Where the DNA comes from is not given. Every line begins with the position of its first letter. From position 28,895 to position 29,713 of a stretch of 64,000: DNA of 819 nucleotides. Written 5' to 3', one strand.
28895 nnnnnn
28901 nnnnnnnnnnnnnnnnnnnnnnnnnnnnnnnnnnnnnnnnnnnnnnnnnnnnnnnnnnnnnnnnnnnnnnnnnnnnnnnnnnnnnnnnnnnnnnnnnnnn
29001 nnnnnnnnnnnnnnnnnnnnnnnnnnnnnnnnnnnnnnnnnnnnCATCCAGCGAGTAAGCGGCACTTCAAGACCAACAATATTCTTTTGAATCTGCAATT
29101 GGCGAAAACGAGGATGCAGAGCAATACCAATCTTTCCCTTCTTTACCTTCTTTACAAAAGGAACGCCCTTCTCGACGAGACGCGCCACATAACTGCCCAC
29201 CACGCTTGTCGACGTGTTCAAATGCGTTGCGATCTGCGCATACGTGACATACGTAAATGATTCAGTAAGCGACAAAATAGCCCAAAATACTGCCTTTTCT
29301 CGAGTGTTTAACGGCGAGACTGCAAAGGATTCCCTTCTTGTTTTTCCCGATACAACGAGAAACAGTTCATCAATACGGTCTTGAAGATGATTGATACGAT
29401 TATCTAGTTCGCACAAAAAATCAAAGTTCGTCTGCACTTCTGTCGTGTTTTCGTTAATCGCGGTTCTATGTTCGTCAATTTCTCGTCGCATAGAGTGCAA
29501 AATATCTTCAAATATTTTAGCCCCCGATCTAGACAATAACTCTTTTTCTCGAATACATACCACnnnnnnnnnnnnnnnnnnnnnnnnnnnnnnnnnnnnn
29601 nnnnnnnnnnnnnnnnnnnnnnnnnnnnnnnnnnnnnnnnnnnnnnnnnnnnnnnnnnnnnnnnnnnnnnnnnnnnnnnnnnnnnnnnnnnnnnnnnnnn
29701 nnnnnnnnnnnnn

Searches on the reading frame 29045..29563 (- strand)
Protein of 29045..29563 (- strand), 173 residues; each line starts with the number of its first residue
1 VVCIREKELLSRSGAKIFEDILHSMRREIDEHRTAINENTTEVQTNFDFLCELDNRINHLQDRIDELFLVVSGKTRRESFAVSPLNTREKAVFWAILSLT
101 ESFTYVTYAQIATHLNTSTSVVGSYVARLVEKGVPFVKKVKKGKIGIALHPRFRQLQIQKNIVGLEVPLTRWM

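Call 6: search_protein_families(library=pfam, proteins=[window:29045-29563:-], max_evalue=0.1)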
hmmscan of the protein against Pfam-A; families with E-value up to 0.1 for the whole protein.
window:29045-29563:- (173 aa): 8 families
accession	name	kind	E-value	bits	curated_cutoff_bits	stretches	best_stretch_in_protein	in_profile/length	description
PF13730.12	HTH_36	-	0.00039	20.6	25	1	85-133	3-53/55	Helix-turn-helix domain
PF17082.10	Spc29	-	0.00048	20.5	31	1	20-91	116-189/245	Spindle Pole Component 29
PF08279.18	HTH_11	-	0.001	19.3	25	1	104-143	14-53/55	HTH domain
PF13412.12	HTH_24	-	0.0011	19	21.9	1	96-134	8-46/48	Winged helix-turn-helix DNA-binding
PF01325.25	Fe_dep_repress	-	0.011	16.3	26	1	94-133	11-50/60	Iron dependent repressor, N-terminal DNA binding domain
PF12802.13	MarR_2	-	0.063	13.9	27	1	95-133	9-48/61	MarR family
PF01399.33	PCI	-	0.065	13.9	22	0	95-133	29-67/84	PCI domain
PF08281.18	Sigma70_r4_2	-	0.084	13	25.7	0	107-129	28-50/54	Sigma-70, region 4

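Call 7: search_protein_families(library=ncbifam, proteins=[window:29045-29563:-], max_evalue=0.1)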
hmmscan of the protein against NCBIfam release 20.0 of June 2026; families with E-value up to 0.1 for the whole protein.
window:29045-29563:- (173 aa): 6 families
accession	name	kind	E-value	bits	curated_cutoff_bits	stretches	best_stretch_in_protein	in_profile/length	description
NF007232.0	PRK09651.1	subfamily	0.00034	20.7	185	1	103-136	134-167/173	RNA polymerase sigma factor FecI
NF041727.1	ECF_sigma_FecI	equivalog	0.0012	18.9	260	1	103-134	134-165/169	ferric citrate uptake sigma factor FecI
NF005385.0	PRK06930.1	subfamily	0.0045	16.7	136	1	81-132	111-157/170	positive control sigma-like factor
NF008889.0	PRK11924.1-1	subfamily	0.049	13.3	181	1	104-130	134-160/173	RNA polymerase sigma factor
TIGR01741.1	staph_tand_hypo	subfamily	0.072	13.2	82.05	0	16-69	69-122/157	TIGR01741 family protein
NF003022.0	PRK03887.1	equivalog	0.087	12.6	164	0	70-128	71-133/175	methylated-DNA--protein-cysteine methyltransferase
